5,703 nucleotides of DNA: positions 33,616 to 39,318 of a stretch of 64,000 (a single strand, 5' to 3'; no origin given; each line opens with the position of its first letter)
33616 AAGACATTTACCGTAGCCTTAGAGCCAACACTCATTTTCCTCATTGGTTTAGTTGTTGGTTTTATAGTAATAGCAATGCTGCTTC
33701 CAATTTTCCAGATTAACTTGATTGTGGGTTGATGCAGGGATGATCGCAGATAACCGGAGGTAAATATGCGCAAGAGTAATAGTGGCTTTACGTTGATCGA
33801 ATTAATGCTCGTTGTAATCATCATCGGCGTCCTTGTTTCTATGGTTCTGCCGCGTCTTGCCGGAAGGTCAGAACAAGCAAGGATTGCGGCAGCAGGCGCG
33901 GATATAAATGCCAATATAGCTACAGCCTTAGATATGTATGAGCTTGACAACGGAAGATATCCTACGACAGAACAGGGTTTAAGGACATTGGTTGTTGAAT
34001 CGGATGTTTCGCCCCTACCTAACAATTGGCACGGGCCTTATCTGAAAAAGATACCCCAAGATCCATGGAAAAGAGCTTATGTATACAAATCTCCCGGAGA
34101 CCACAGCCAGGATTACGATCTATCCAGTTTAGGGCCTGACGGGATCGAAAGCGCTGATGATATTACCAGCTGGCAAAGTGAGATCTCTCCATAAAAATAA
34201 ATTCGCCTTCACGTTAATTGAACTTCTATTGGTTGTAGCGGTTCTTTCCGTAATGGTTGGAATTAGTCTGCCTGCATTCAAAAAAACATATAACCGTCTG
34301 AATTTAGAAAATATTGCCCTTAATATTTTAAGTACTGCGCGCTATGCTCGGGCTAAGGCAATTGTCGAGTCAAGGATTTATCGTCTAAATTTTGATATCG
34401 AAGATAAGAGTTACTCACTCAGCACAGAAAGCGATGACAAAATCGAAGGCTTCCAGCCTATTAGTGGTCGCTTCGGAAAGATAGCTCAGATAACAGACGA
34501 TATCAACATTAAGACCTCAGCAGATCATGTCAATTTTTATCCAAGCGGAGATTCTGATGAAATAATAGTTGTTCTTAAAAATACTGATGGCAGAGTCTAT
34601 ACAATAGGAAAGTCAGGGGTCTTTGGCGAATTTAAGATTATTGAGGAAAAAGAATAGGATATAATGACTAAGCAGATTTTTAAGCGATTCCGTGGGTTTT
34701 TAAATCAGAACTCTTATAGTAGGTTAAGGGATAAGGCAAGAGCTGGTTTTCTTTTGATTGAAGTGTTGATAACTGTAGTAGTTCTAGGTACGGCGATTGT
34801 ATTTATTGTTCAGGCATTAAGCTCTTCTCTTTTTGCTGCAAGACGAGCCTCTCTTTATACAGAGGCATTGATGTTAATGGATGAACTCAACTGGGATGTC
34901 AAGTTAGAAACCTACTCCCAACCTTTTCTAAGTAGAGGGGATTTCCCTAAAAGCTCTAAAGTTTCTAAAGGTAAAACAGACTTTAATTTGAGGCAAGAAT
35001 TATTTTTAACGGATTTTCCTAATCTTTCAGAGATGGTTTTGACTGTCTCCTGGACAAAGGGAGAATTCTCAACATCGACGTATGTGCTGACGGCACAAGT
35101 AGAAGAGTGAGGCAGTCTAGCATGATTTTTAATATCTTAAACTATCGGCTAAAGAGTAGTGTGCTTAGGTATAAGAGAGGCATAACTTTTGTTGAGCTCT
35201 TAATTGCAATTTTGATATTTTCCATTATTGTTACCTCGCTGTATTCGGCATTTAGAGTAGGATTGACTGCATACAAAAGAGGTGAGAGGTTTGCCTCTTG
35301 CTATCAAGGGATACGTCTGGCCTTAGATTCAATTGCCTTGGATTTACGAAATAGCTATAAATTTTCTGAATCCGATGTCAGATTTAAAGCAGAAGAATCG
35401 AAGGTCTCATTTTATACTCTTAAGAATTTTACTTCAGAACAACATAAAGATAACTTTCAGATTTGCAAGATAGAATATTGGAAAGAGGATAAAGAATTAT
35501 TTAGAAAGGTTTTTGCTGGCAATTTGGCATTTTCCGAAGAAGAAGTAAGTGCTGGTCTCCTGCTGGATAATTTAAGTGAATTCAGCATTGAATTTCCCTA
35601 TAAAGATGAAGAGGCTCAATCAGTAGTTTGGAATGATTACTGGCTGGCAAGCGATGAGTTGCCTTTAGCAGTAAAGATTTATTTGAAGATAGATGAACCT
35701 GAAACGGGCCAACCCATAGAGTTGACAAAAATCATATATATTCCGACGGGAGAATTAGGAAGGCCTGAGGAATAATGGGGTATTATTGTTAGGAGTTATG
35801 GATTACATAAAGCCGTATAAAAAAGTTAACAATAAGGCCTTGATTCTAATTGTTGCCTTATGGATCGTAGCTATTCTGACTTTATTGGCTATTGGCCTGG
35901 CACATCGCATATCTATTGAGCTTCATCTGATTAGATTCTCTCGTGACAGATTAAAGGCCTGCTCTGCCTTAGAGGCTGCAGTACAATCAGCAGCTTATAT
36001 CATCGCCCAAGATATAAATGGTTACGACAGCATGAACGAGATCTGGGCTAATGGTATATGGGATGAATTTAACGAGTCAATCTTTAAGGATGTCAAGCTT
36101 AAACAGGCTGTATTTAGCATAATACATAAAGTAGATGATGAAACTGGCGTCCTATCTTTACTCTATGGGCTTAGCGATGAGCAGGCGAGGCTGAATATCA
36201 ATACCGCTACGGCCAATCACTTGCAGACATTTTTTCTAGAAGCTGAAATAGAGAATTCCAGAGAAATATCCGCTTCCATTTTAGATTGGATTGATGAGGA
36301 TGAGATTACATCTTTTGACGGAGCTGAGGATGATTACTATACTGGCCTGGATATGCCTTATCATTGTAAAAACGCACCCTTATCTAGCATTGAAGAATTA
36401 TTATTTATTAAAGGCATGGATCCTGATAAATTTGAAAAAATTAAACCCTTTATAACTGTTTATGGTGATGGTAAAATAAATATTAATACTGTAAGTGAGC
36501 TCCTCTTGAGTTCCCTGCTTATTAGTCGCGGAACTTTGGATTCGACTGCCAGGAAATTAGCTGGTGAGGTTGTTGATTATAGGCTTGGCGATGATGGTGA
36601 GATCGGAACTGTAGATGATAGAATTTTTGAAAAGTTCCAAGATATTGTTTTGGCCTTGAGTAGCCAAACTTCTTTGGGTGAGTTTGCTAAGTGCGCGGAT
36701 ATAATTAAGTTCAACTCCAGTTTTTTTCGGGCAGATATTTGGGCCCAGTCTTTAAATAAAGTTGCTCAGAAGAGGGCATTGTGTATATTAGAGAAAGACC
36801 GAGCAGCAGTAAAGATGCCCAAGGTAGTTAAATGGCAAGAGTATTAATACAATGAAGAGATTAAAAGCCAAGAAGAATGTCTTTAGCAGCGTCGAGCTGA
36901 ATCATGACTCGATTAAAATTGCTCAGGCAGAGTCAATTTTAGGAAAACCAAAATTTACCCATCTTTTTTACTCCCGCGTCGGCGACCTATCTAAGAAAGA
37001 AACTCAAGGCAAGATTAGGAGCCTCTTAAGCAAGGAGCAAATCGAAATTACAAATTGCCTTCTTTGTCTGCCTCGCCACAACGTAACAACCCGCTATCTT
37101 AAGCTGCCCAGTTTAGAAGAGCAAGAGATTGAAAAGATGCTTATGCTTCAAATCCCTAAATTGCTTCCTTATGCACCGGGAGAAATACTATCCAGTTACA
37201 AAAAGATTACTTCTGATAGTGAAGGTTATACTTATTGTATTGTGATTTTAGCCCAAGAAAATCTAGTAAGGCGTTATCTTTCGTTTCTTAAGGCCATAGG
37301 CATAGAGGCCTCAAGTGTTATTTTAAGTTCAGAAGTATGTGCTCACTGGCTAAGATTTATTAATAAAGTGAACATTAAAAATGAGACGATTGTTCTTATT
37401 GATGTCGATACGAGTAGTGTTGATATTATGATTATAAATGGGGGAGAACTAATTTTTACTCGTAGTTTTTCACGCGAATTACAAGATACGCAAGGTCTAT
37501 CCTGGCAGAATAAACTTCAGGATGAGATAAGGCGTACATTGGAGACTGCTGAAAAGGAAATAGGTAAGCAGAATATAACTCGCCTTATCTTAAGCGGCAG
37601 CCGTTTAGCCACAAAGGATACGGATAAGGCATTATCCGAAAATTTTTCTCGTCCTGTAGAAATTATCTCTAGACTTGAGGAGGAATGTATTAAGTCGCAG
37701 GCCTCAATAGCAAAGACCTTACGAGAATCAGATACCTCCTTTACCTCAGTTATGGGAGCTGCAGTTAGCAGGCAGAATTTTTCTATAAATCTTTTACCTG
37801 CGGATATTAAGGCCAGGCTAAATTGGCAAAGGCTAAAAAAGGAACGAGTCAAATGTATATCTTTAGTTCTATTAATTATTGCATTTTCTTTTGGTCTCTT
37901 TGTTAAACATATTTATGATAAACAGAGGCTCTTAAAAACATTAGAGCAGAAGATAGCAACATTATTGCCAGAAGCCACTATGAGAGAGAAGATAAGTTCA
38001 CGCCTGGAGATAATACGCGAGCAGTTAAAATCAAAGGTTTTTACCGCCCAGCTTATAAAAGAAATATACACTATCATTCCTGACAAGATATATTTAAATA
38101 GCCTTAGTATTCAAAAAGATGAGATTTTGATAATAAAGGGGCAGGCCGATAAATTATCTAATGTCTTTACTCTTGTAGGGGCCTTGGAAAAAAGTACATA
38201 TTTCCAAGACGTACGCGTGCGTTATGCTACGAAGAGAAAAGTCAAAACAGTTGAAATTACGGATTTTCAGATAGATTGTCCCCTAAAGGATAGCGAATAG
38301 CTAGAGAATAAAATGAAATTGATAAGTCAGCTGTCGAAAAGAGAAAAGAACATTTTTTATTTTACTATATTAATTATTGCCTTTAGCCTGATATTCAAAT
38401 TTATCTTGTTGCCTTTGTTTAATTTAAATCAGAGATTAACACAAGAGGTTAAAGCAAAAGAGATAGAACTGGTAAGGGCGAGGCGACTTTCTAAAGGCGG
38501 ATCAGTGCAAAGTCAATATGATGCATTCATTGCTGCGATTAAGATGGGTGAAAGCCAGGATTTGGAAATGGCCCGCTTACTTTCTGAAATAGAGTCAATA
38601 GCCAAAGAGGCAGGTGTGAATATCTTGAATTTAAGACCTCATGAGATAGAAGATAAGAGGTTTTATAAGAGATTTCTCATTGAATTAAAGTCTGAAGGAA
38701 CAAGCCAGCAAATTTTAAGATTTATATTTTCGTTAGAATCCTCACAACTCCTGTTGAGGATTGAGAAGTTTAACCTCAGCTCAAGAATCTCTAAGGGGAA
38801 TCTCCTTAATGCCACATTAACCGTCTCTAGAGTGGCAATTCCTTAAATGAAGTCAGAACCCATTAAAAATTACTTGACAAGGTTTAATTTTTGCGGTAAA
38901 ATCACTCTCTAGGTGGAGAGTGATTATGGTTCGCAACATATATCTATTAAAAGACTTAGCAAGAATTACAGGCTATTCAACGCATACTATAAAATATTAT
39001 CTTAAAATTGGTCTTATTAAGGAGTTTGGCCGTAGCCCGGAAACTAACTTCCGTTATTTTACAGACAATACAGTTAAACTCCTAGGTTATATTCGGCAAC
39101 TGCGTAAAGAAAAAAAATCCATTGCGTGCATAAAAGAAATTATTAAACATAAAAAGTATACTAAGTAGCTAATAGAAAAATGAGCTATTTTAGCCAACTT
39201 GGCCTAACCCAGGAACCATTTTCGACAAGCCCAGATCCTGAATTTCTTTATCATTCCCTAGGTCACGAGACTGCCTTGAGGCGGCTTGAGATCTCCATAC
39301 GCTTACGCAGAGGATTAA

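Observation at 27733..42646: Complete type II secretion system (gspC-like, E, F, G, H, I, J, K, L, M, exeA, gspB-like, secretin) with embedded cargo-like genes and regulator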

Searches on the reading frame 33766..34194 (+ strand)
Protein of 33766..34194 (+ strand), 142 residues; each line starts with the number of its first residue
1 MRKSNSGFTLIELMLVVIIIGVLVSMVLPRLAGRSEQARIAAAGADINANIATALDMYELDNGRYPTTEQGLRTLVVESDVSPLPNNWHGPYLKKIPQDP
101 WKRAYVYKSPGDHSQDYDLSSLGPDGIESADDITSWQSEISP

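Call 3: search_protein_families(library=pfam, proteins=[window:33766-34194:+], max_evalue=0.01)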
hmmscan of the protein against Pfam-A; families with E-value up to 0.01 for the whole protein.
window:33766-34194:+ (142 aa): 2 families
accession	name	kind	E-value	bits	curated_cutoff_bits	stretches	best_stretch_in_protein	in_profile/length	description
PF08334.16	T2SSG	-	8.8e-33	113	21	1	31-132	2-100/108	Type II secretion system (T2SS), protein G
PF07963.17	N_methyl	-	9.4e-08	31.8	21.2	1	2-28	1-27/27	Prokaryotic N-terminal methylation motif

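Call 5: search_protein_families(library=ncbifam, proteins=[window:33766-34194:+], max_evalue=0.01)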
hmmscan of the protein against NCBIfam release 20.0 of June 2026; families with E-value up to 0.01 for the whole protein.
window:33766-34194:+ (142 aa): 8 families
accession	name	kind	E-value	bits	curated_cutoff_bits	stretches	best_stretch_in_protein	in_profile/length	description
TIGR01710.1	typeII_sec_gspG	equivalog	7.2e-47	158.8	88.85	1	6-137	1-134/134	type II secretion system major pseudopilin GspG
TIGR01708.2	typeII_sec_gspH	equivalog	1.1e-10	41.8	80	1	6-62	2-58/169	type II secretion system minor pseudopilin GspH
NF040999.1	pilin_ComGC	equivalog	4.7e-10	39.5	75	1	6-70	2-65/84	competence type IV pilus major pilin ComGC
TIGR02532.1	IV_pilin_GFxxxE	domain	1e-06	28.3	16.3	1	6-28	2-24/24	prepilin-type N-terminal cleavage/methylation domain-containing protein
NF041775.1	typeIV_PilA_Myxo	equivalog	1.8e-06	28.1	400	1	4-47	9-50/214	type IV pilin protein PilA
TIGR02596.1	TIGR02596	subfamily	1.8e-05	24.9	70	1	8-55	1-48/196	Verru_Chthon cassette protein D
NF007862.0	PRK10574.1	equivalog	1.8e-05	24.9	138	1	4-73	3-71/145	prepilin peptidase-dependent pilin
NF041013.1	T4P_ComGE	equivalog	2.5e-05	24.3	49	1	3-38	1-36/83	competence type IV pilus minor pilin ComGE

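Call 28: search_solved_structures(query=window:33766-34191:+, max_evalue=0.001)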
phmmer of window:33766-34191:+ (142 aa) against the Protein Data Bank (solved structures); distinct sequences matched with E-value up to 0.001: 19.
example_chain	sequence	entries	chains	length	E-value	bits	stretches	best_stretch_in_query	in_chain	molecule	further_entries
5wda_A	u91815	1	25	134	1.6e-31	112.3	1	8-133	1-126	General secretion pathway protein G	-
3g20_A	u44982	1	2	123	7.4e-26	94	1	21-137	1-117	Type II secretion protein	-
1t92_A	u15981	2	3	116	1.2e-23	86.8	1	45-137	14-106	General secretion pathway protein G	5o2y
2kep_A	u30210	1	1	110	1.2e-23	86.8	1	34-132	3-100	General secretion pathway protein G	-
29jd_A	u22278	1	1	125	1.3e-21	80.2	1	33-137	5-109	Type II secretion system core protein G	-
3gn9_A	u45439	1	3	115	8.7e-21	77.5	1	33-136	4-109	Type II secretory pathway, pseudopilin EpsG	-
3fu1_A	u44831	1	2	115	6.9e-20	74.6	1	33-131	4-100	General secretion pathway protein G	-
4lw9_A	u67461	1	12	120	1.4e-19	73.6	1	35-131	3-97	Type II secretion system protein G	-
9egp_A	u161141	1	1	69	4e-08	36.5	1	4-66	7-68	Geopilin domain 1 protein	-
7tgg_A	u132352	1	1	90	4.1e-08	36.5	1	4-67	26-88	Geopilin domain 1 protein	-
2m7g_A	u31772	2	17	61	8.2e-07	32.2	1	8-67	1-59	Geopilin domain 1 protein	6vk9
6xxd_A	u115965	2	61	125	2.9e-06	30.5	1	8-79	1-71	PilA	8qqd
8qqj_J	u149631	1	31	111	4.5e-05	26.6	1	8-57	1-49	Type IV narrow pilus major component PilA5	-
1ay2_A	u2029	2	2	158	5.4e-05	26.4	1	8-73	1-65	TYPE 4 PILIN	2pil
6xxe_A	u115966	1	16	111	6.4e-05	26.1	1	8-47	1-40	Uncharacterized protein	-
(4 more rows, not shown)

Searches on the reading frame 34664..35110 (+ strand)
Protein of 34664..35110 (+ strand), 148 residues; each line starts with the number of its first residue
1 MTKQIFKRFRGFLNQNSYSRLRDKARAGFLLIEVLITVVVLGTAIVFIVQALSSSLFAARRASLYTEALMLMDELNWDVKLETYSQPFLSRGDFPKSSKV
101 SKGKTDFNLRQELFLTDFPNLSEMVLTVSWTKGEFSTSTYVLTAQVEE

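Call 3: search_protein_families(library=pfam, proteins=[window:34664-35110:+], max_evalue=0.01)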
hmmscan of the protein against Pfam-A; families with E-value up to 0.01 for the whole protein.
window:34664-35110:+ (148 aa): 0 families

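Call 5: search_protein_families(library=ncbifam, proteins=[window:34664-35110:+], max_evalue=0.01)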
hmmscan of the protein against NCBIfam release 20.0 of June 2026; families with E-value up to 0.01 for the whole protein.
window:34664-35110:+ (148 aa): 1 family
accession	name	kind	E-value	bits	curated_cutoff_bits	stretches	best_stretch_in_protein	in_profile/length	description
NF047828.1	T3SSXpsI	equivalog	0.00068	19.7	150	1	28-131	3-112/132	type II secretion system protein XpsI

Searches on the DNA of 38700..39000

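Call 77: search_rna_families(source=window, start=38700, end=39000, threshold=evalue, max_evalue=1)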
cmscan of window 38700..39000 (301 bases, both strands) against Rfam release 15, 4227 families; matches with E-value up to 1: 1.
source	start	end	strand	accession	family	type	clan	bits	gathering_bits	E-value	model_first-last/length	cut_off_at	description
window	38738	38833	-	RF02773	TrxA_thermometer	Cis-reg; thermoregulator;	-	19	58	0.97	1-88/88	no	TrxA 5' UTR thermometer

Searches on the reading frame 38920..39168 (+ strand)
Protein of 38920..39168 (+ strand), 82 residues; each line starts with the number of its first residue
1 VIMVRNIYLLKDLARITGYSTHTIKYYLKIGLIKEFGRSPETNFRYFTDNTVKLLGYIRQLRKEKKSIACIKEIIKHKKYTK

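Call 4: search_protein_families(library=pfam, proteins=[window:38920-39168:+], max_evalue=0.01)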
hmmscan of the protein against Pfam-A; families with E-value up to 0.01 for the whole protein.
window:38920-39168:+ (82 aa): 2 families
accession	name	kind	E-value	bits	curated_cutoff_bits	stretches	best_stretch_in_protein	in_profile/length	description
PF13411.12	MerR_1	-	2.8e-14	53.4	21.6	1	9-77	2-68/69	MerR HTH family regulatory protein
PF00376.29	MerR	-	1.2e-06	28.6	28.2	1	11-39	3-31/38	MerR family regulatory protein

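Call 6: search_protein_families(library=ncbifam, proteins=[window:38920-39168:+], max_evalue=0.01)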
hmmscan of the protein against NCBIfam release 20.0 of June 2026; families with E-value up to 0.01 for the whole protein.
window:38920-39168:+ (82 aa): 9 families
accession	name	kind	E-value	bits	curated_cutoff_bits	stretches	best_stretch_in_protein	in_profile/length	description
NF041849.1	trans_regNmlR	equivalog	5.2e-08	33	175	1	10-73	3-65/117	stress response transcriptional regulator NmlR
TIGR02047.1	CadR-PbrR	equivalog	5.8e-08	32.8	151.45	1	12-79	5-71/127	Cd(II)/Pb(II)-responsive transcriptional regulator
TIGR02044.1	CueR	equivalog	6.6e-08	32.7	147.4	1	12-76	5-68/127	Cu(I)-responsive transcriptional regulator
NF007069.0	PRK09514.1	equivalog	3e-06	27.3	143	1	8-76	2-69/141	Zn(2+)-responsive transcriptional regulator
TIGR02043.1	ZntR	equivalog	5.8e-06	26.5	167.95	1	9-76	3-69/131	Zn(2+)-responsive transcriptional regulator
NF053782.1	ChlnTransRegdde3219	equivalog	2.1e-05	24.2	450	1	5-75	4-73/278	choline utilization transcriptional activator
TIGR02051.1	MerR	equivalog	7.1e-05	23.1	150.85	1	12-76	4-67/124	mercury resistance transcriptional regulator MerR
NF047375.1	HeatShock_HspR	equivalog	0.0002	21.3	105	1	6-79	2-74/92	heat shock protein transcriptional repressor HspR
NF007590.0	PRK10227.1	equivalog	0.00044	20.3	244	1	11-64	4-56/135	Cu(I)-responsive transcriptional regulator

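Call 47: search_solved_structures(query=window:38920-39165:+, max_evalue=1, show_alignments=1)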
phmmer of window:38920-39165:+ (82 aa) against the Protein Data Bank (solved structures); distinct sequences matched with E-value up to 1: 29.
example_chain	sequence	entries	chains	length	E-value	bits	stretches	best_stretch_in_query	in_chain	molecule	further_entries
7ckq_G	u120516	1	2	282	8.7e-05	26.2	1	2-62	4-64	Multidrug-efflux transporter 1 regulator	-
3d70_A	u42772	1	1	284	0.00023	24.8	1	6-62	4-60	BMR promoter DNA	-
3iao_A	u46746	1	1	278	0.00024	24.8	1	6-62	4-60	Multidrug-efflux transporter 1 regulator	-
3q5p_A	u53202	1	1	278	0.00024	24.8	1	6-62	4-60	Multidrug-efflux transporter 1 regulator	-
3d71_A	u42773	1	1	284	0.00024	24.7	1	6-62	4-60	Multidrug-efflux transporter 1 regulator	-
1exi_A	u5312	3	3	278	0.00024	24.7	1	6-62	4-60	MULTIDRUG-EFFLUX TRANSPORTER REGULATOR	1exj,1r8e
3d6y_A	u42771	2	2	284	0.00025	24.7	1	6-62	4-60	Multidrug-efflux transporter 1 regulator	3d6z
3q1m_A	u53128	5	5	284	0.00025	24.7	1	6-62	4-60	Multidrug-efflux transporter 1 regulator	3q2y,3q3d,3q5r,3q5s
2dg6_A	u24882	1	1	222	0.00066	23.4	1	10-77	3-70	putative transcriptional regulator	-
3gp4_A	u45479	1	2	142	0.0012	22.6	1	10-71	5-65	Transcriptional regulator, MerR family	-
4ua1_A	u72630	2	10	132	0.0012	22.6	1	11-63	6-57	Regulatory protein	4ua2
5e01_A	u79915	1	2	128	0.0021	21.8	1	13-73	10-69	Uncharacterized HTH-type transcriptional regulator HI_0186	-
5d8c_A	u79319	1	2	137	0.0023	21.6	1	13-73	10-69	MerR family regulator protein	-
5d90_B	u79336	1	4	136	0.0024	21.6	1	13-73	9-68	MerR family regulator protein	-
6jgf_A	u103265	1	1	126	0.0051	20.5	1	11-75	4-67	CadR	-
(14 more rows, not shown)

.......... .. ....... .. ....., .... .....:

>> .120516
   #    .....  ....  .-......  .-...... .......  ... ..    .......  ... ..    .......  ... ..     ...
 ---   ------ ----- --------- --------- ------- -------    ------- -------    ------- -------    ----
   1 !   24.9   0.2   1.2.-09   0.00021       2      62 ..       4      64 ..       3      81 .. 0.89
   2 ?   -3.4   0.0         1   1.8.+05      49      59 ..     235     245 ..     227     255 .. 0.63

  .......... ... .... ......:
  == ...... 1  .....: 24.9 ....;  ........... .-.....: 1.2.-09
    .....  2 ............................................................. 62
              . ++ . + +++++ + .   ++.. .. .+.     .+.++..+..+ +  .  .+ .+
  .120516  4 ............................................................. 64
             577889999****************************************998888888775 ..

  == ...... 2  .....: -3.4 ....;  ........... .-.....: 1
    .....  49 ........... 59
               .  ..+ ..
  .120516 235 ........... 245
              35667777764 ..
